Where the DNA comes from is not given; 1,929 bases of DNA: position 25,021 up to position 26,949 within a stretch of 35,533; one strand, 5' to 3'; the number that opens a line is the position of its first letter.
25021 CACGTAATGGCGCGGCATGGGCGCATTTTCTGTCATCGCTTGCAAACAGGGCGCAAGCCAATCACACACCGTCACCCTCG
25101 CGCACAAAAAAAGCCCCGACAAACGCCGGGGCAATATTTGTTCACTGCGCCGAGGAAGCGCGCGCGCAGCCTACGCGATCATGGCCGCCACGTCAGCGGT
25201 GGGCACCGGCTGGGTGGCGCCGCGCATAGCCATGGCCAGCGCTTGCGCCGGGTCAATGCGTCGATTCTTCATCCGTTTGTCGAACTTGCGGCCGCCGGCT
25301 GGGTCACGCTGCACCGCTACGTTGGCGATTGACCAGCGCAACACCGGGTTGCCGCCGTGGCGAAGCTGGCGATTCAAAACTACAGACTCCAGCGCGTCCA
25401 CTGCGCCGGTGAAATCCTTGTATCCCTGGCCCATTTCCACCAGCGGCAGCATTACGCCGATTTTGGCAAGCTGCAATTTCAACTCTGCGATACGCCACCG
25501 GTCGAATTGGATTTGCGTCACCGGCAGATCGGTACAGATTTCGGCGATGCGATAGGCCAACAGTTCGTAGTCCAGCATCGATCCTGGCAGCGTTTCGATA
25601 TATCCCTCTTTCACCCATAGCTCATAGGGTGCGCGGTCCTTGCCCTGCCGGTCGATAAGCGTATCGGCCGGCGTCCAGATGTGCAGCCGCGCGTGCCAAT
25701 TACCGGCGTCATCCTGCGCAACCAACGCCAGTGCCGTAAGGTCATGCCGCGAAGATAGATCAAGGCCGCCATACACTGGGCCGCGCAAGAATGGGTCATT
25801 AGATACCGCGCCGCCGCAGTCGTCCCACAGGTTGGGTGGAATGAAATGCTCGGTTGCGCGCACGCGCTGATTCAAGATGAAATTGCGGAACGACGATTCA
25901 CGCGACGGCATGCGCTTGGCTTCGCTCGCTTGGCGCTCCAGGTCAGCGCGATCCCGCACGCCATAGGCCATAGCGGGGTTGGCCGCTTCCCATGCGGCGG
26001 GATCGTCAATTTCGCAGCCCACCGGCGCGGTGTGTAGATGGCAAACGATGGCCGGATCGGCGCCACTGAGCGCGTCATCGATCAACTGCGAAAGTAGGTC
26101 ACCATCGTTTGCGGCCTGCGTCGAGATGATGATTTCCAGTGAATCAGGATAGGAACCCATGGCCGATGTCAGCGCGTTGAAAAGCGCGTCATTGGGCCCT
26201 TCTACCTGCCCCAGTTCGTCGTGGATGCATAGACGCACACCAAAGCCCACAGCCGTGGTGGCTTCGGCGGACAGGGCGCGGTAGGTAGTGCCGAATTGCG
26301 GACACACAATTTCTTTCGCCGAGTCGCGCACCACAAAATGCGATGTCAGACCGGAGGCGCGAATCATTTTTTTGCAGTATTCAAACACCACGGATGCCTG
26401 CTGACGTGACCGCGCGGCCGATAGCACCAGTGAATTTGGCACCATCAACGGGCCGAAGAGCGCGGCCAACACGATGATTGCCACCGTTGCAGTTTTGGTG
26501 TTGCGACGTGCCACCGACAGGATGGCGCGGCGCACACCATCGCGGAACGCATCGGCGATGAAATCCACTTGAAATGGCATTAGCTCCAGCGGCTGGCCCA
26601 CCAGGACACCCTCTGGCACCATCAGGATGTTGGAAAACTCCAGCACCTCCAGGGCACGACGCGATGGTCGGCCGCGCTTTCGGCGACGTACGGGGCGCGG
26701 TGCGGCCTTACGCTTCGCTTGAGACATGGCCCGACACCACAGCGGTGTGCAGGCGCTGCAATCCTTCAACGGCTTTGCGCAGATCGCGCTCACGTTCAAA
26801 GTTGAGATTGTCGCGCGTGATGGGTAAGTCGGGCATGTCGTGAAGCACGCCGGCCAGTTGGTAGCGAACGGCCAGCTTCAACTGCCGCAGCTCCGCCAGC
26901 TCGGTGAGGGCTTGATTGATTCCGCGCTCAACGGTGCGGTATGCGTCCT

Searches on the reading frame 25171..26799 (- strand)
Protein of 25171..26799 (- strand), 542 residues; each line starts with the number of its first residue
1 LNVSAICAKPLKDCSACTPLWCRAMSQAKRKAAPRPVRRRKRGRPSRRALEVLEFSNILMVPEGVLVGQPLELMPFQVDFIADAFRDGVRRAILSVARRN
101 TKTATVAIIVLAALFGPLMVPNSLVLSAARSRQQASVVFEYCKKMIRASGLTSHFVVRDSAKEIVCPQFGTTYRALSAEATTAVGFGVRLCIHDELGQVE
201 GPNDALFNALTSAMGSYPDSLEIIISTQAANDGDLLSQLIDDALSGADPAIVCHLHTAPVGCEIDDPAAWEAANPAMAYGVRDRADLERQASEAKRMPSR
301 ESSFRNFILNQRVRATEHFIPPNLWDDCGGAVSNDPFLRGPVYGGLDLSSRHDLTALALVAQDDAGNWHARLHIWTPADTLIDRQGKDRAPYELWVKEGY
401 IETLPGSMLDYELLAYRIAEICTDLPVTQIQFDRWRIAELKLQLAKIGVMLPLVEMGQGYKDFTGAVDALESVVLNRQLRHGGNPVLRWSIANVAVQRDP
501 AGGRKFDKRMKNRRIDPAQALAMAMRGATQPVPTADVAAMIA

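Call 10: search_protein_families(library=pfam, proteins=[window:25171-26799:-], max_evalue=0.01)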
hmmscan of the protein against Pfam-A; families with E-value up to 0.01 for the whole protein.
window:25171-26799:- (542 aa): 2 families
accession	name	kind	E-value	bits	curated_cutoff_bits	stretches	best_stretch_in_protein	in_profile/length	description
PF20441.4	TerL_nuclease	-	1.9e-32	113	24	1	258-528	14-282/286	Terminase large subunit, endonuclease domain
PF03354.21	TerL_ATPase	-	4e-09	36.9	23.7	1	89-239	21-172/178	Terminase large subunit, ATPase domain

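Call 11: search_protein_families(library=phrogs, proteins=[window:25171-26799:-], max_evalue=0.001)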
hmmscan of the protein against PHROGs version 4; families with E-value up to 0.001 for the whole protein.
window:25171-26799:- (542 aa): 7 families
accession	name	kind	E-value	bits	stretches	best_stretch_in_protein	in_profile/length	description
phrog_9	-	head and packaging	7.4e-113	380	1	48-531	184-666/812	terminase large subunit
phrog_2699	-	head and packaging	2.6e-65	221.4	1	248-529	14-294/315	terminase large subunit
phrog_2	-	head and packaging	2.2e-18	67.4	1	70-526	263-590/807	terminase large subunit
phrog_7331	-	head and packaging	2.5e-18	66.7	1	450-528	14-92/113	terminase large subunit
phrog_4914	-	head and packaging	8.5e-15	55.9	1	49-183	56-205/213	terminase large subunit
phrog_7579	-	head and packaging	4e-09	37.1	1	87-200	15-123/239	terminase large subunit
phrog_37124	-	unknown function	2.6e-06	28.3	1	346-450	1-118/143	-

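Call 90: search_dna_similar(query=window:25171-26799:-, collection=phages, mode=protein, max_rows=12)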
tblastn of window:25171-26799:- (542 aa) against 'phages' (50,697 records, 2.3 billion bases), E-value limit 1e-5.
Records with a match: 1456; places in all: 1456; records where one place covers at least 80% of the query: 794.
Best place of each record, by identity: <60% 1456.
By first word of the organism name: Vibrio 196; Staphylococcus 179; Mycobacterium 156; Streptococcus 112; Paenibacillus 110; Bacillus 64; Ralstonia 62; Escherichia 51; Klebsiella 43; Gordonia 42; and 82 more.
By host as written in the record: - 231; Mycobacterium smegmatis mc2 155 108; Staphylococcus aureus 58; Ralstonia solanacearum 49; Paenibacillus larvae 42; Gordonia terrae 3612 41; Escherichia coli 40; Klebsiella pneumoniae 26; and 444 more.
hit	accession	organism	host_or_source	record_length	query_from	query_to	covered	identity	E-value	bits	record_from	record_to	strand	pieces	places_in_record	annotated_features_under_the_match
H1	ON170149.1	Ralstonia phage YO088_5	Ralstonia solanacearum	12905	59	529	87%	46.1%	2e-115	382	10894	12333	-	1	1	record has no annotation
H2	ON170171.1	Ralstonia phage YO098_5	Ralstonia solanacearum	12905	59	529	87%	46.1%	2e-115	382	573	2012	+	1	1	record has no annotation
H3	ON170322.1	Ralstonia phage YO189_4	Ralstonia solanacearum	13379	59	529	87%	46.1%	2e-115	382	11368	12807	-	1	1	record has no annotation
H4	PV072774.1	Burkholderia phage vB_SBP33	Burkholderia sp.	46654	59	529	87%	46.1%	1e-116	385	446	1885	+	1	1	terminase large subunit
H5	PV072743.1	Burkholderia phage vB_SBP39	Burkholderia sp.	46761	59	529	87%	46.1%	1e-116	385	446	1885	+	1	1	terminase large subunit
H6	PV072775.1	Burkholderia phage vB_FUB47a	Burkholderia sp.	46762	59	529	87%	46.1%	1e-116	385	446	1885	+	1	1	terminase large subunit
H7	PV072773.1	Burkholderia phage vB_FUBS1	Burkholderia sp.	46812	59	529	87%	46.1%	1e-116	385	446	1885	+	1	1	terminase large subunit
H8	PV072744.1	Burkholderia phage vB_FKKS2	Burkholderia sp.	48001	59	529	87%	46.1%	1e-116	385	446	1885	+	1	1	terminase large subunit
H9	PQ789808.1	Burkholderia phage vB_SBP9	Burkholderia sp.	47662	59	529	87%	46.1%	2e-116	384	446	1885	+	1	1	terminase large subunit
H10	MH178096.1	Aeromonas phage AsXd-1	Aeromonas salmonicida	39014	60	532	87%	45.6%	4e-115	381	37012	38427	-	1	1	hypothetical protein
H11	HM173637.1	Escherichia phage HK75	Escherichia coli K-12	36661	60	532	87%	45.6%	8e-115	380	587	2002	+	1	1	terminase large subunit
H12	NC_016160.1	Escherichia phage HK75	Escherichia coli K-12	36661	60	532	87%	45.6%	8e-115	380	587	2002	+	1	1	terminase large subunit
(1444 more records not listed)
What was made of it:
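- TerL is at best 46% identical to Ralstonia and Burkholderia phages (call 90).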
